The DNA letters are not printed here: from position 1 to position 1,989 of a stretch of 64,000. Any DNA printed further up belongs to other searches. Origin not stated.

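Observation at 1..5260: AT-richer accessory-like segment with a GmrSD-like defense gene, bordered by tRNA-Arg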

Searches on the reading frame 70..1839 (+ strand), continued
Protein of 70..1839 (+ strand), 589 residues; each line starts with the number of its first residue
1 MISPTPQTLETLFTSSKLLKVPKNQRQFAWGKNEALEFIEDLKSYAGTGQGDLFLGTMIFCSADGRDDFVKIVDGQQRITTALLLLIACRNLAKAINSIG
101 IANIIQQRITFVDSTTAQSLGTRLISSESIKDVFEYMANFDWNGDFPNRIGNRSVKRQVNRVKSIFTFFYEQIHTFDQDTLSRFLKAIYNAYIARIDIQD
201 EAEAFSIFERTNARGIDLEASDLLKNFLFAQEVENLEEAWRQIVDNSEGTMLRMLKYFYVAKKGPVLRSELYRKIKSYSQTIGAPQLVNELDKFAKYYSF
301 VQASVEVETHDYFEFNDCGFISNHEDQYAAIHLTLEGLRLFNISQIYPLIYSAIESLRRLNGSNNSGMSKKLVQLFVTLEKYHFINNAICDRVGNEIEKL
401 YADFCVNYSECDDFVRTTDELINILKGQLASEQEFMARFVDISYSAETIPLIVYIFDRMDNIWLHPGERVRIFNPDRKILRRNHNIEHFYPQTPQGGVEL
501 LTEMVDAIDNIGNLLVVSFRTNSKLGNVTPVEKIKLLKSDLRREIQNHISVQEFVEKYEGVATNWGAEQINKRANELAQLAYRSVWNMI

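Call 55: find_encoding_contigs(protein=P0127, flank=8000, max_places=2)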
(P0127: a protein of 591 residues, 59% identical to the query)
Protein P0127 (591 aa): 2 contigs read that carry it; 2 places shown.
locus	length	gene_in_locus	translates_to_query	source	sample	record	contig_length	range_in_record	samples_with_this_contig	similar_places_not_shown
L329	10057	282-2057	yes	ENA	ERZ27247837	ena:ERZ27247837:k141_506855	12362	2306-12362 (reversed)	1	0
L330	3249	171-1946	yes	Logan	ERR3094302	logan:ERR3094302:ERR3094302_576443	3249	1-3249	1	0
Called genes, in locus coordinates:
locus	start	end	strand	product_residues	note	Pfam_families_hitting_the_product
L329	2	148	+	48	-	?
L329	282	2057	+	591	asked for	PF03235:GmrSD_N, PF07510:GmrSD_C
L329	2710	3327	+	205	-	PF06821:Ser_hydrolase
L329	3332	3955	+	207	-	PF00300:His_Phos_1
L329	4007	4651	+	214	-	-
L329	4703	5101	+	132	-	PF03073:TspO_MBR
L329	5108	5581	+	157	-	PF08534:Redoxin, PF00578:AhpC-TSA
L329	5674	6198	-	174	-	PF01988:VIT1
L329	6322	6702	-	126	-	-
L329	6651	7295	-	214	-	-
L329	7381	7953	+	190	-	-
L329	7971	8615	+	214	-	PF02698:DUF218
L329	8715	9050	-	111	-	-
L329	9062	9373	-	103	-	-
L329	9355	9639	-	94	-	-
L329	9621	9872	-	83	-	-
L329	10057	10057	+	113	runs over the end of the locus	PF23477:zf_Tbcl_2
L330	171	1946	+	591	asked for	PF03235:GmrSD_N, PF07510:GmrSD_C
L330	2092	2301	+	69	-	-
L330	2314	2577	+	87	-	-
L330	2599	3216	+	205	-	PF06821:Ser_hydrolase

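Call 56: find_encoding_contigs(protein=P0133, flank=8000, max_places=2)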
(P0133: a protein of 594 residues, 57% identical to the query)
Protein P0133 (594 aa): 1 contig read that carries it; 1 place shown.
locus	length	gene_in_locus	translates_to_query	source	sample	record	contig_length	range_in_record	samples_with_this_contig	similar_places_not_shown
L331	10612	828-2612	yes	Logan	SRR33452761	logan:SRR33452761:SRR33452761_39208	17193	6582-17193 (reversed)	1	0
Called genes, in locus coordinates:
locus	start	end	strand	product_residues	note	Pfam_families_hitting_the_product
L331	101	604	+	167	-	-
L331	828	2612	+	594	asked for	PF03235:GmrSD_N, PF07510:GmrSD_C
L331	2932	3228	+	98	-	PF01541:GIY-YIG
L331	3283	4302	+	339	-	PF13310:Virulence_RhuM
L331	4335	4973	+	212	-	PF06821:Ser_hydrolase (weak)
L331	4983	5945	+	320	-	PF01928:CYTH, PF12686:DUF3800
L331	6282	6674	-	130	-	-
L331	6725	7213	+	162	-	PF01230:HIT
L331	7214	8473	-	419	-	PF07963:N_methyl, PF09603:Fib_succ_major (faint)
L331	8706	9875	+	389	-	PF01180:DHO_dh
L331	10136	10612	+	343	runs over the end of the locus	PF00044:Gp_dh_N, PF02800:Gp_dh_C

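Call 57: find_encoding_contigs(protein=P0131, flank=8000, max_places=2)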
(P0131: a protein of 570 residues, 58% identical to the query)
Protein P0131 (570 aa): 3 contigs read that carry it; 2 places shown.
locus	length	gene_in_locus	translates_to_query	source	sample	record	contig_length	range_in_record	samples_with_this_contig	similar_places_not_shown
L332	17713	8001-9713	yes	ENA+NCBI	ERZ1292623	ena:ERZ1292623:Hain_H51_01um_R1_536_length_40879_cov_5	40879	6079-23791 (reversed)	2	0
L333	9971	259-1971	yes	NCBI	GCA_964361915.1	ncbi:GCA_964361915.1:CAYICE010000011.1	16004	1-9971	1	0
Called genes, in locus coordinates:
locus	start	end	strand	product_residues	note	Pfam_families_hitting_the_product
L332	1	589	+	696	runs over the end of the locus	PF01751:Toprim, PF01131:Topoisom_bac, PF01396:Zn_ribbon_Top1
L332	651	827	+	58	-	-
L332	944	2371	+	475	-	PF13328:HD_4, PF01966:HD, PF04607:RelA_SpoT, PF02824:TGS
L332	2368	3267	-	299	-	PF02195:ParB_N, PF17762:HTH_ParB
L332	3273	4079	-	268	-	PF00142:Fer4_NifH (weak), PF01656:CbiA, PF02374:ArsA_ATPase (weak), PF06564:CBP_BcsQ, PF09140:MipZ (weak), PF10609:ParA (weak), PF13614:AAA_31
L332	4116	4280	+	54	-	-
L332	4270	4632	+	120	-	-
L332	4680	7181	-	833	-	PF00133:tRNA-synt_1, PF09334:tRNA-synt_1g, PF13603:tRNA-synt_1_2, PF00133:tRNA-synt_1, PF09334:tRNA-synt_1g, PF08264:Anticodon_1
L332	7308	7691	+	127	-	-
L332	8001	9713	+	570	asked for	PF03235:GmrSD_N, PF07510:GmrSD_C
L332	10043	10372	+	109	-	-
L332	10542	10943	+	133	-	-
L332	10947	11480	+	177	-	PF02600:DsbB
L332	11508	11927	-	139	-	PF07731:Cu-oxidase_2 (faint), PF13473:Cupredoxin_1, PF00127:Copper-bind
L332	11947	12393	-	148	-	-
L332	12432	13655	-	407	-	PF12704:MacB_PCD, PF02687:FtsX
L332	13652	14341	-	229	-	PF00005:ABC_tran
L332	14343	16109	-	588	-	PF25917:BSH_RND (weak), PF25989:YknX_C (faint), PF25954:Beta-barrel_RND_2 (weak), PF25990:Beta-barrel_YknX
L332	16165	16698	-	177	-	-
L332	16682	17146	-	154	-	-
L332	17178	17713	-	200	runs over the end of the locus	PF04542:Sigma70_r2, PF08281:Sigma70_r4_2, PF04545:Sigma70_r4 (weak), PF13384:HTH_23 (weak)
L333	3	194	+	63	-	?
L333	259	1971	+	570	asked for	PF03235:GmrSD_N, PF07510:GmrSD_C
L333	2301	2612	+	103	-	-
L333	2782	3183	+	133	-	-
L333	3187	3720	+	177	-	PF02600:DsbB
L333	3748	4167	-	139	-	PF07731:Cu-oxidase_2 (faint), PF13473:Cupredoxin_1, PF00127:Copper-bind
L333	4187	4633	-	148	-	-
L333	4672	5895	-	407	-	PF12704:MacB_PCD, PF02687:FtsX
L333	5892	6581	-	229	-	PF00005:ABC_tran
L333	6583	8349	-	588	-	PF25917:BSH_RND (weak), PF25989:YknX_C (faint), PF25954:Beta-barrel_RND_2 (weak), PF25990:Beta-barrel_YknX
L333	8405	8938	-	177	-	-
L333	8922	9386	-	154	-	-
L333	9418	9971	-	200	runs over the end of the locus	PF04542:Sigma70_r2, PF08281:Sigma70_r4_2, PF04545:Sigma70_r4 (weak), PF13384:HTH_23 (weak)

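Call 58: search_dna_similar(query=L001:3-866:+, collection=plasmids, mode=protein, max_evalue=0.001, max_rows=10)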
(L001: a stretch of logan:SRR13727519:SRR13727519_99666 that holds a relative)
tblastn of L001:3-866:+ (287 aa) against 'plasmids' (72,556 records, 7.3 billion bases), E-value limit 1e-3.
Records with a match: 4; places in all: 4; records where one place covers at least 80% of the query: 0.
Best place of each record, by identity: <60% 4.
By first word of the organism name: Mammaliicoccus 4.
By predicted mobility (MOB-suite, as given by PLSDB): mobilizable 4.
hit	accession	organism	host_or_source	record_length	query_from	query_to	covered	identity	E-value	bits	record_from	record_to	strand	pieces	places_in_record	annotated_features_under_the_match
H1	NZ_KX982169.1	Mammaliicoccus sciuri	-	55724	85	287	71%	25.9%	2e-4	50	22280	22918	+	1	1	DEAD/DEAH box helicase family protein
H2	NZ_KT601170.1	Mammaliicoccus sciuri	pig,nasal sample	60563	85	287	71%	25.9%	2e-4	50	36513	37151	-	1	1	DEAD/DEAH box helicase family protein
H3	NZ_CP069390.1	Mammaliicoccus sciuri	single cell,duck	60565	85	287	71%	25.9%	2e-4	50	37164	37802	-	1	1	DEAD/DEAH box helicase family protein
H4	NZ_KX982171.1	Mammaliicoccus sciuri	-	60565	85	287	71%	25.9%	2e-4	50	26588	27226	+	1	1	DEAD/DEAH box helicase family protein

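Call 59: search_dna_similar(query=L001:1085-2506:+, collection=plasmids, mode=protein, max_evalue=0.001, max_rows=10)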
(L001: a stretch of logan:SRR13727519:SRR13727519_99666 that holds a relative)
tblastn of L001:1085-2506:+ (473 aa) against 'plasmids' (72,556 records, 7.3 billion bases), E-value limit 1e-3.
No match.

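Call 60: find_homologous_proteins(query=L001:3-866:+)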
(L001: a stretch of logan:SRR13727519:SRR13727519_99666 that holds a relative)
Query L001:3-866:+ (287 aa): 110 proteins with E <= 0.001 among 1117 candidates.
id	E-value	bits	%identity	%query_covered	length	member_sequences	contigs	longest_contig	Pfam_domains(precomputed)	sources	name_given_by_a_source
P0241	1.8e-164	564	86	100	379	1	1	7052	PF27151.1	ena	-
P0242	1.7e-104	367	57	99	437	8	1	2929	-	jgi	-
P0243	1.8e-104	367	55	100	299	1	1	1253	-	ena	-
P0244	1.6e-103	364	57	100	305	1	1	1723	PF27151.1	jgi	jgi:type III restriction enzyme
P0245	2.0e-103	364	62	94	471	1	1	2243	-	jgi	jgi:type III restriction enzyme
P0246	3.3e-100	353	59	99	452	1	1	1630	PF10111.15,PF27151.1,PF00535.33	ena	-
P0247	3.5e-100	353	58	99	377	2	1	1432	-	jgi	jgi:type III restriction enzyme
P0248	3.7e-100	353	60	93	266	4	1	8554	-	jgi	-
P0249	3.9e-100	353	57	99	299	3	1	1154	PF27151.1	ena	-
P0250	4.3e-100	353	58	99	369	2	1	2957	-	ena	-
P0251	2.4e-99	350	56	99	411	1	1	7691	PF27151.1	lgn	-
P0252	1.1e-98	348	58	93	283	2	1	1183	PF27151.1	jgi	jgi:type III restriction enzyme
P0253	5.9e-98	346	55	99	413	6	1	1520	PF27151.1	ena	-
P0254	8.1e-98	345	58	99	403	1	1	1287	-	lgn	-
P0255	1.0e-97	345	92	59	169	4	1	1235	PF27151.1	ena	-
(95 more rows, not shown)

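Call 61: find_encoding_contigs(protein=P0241, flank=10000, max_places=3)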
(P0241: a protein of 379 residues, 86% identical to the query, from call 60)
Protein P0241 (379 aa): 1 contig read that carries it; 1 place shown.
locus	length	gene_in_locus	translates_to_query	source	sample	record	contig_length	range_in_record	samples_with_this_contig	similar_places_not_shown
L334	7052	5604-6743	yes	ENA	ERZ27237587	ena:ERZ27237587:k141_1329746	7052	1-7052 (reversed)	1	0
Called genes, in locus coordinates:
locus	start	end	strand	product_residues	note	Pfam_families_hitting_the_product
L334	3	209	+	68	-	?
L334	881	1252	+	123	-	PF05973:Gp49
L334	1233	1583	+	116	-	PF13744:HTH_37, PF12844:HTH_19 (weak), PF13560:HTH_31 (weak), PF01381:HTH_3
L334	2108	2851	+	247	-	PF20582:UPF0758_N, PF04002:RadC, PF14464:Prok-JAB (weak)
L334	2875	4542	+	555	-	PF01555:N6_N4_Mtase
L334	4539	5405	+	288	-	PF00270:DEAD, PF04851:ResIII, PF18766:SWI2_SNF2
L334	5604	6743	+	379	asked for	PF27151:YagJ (weak)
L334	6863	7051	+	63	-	?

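Call 66: search_solved_structures(query=window:70-1839:+, max_evalue=0.01, show_alignments=1)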
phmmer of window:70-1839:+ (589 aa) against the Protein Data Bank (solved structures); distinct sequences matched with E-value up to 0.01: 0.

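Call 69: search_solved_structures(query=A2, max_evalue=0.01, show_alignments=2)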
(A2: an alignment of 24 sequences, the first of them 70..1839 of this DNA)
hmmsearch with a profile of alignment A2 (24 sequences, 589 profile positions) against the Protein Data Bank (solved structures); distinct sequences matched with E-value up to 0.01: 5.
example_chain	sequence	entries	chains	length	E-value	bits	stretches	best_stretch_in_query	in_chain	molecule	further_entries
9jfl_B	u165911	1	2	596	2.7e-14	56.1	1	2-276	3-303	DUF262 domain-containing protein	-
20yv_A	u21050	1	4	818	2e-12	49.9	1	15-94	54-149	DUF262 domain-containing protein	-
20yw_A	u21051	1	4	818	3.1e-11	46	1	15-94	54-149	DUF262 domain-containing protein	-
6jiv_D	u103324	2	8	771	1.3e-08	37.3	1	17-91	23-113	SspE protein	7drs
7drr_D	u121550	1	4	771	2.1e-07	33.3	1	17-91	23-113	SspE protein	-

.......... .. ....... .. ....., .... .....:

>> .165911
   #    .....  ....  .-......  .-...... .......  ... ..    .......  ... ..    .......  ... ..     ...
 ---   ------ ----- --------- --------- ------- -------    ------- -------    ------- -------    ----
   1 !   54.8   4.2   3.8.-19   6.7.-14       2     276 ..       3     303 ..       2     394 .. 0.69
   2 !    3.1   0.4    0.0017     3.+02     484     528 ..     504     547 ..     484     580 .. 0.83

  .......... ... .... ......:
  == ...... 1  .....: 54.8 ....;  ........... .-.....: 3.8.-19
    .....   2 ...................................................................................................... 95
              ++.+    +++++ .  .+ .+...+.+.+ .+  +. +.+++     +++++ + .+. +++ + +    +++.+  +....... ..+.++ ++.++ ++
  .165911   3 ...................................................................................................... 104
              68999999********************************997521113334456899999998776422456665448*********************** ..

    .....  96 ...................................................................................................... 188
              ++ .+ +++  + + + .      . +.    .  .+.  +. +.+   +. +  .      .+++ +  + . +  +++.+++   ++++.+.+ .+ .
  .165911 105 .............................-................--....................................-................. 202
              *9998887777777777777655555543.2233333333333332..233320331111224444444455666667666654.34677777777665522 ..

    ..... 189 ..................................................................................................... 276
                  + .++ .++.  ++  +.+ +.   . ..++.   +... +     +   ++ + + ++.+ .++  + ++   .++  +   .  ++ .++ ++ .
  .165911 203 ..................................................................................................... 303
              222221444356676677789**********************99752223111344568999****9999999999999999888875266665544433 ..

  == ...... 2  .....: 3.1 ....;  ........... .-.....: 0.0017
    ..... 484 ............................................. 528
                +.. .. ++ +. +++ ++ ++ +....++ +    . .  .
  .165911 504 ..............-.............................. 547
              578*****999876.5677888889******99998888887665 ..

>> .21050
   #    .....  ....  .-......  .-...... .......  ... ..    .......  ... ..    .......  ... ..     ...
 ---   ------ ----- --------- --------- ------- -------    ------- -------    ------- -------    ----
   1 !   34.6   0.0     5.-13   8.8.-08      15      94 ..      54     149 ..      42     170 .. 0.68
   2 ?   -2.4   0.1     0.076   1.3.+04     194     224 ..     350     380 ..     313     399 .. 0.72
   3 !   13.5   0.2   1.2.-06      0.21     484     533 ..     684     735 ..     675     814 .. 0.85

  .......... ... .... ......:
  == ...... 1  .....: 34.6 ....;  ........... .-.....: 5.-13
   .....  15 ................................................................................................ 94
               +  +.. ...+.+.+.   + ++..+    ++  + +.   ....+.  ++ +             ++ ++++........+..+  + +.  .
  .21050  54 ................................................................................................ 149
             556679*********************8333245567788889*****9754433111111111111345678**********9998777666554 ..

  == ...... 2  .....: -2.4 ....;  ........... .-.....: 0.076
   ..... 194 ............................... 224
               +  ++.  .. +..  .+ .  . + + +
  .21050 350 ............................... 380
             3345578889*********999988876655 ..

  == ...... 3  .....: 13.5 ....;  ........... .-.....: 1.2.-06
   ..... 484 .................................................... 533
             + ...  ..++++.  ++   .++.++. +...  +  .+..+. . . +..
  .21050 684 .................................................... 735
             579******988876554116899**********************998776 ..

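Call 84: search_dna_similar(query=L001:2694-3689:+, collection=plasmids, mode=protein, max_evalue=0.001, max_rows=5)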
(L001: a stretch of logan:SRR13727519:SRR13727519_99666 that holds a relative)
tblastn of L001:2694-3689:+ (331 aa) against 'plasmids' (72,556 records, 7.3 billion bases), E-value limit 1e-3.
No match.

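Call 85: search_dna_similar(query=L001:3889-4872:+, collection=plasmids, mode=protein, max_evalue=0.001, max_rows=5)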
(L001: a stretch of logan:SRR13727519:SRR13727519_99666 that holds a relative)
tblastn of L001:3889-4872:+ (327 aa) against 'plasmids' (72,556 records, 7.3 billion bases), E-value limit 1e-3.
Records with a match: 1; places in all: 1; records where one place covers at least 80% of the query: 0.
Best place of each record, by identity: <60% 1.
By first word of the organism name: Halomicrobium 1.
By predicted mobility (MOB-suite, as given by PLSDB): non-mobilizable 1.
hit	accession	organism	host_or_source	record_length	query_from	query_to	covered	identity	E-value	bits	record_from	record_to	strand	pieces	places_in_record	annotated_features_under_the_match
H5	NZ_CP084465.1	Halomicrobium salinisoli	cell culture,gobi saline soil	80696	80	319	73%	26.7%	2e-8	63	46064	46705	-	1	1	hypothetical protein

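Call 86: list_cluster_members(proteins=[P0121, P0001])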
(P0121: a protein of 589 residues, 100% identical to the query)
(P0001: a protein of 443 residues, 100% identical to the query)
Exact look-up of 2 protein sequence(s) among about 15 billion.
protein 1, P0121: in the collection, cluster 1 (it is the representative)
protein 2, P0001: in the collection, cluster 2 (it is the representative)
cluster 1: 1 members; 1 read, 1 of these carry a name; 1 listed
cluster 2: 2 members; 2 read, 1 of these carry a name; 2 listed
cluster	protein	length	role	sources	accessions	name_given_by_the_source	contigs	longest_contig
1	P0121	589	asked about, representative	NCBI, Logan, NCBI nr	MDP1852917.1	MAG: DUF262 domain-containing protein [Candidatus Omnitrophota bacterium] | DUF262 domain-containing protein [Candidatus Omnitrophota bacterium]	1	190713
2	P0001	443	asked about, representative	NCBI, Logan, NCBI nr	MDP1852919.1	MAG: ATPase, T2SS/T4P/T4SS family [Candidatus Omnitrophota bacterium] | ATPase, T2SS/T4P/T4SS family [Candidatus Omnitrophota bacterium]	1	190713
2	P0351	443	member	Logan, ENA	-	-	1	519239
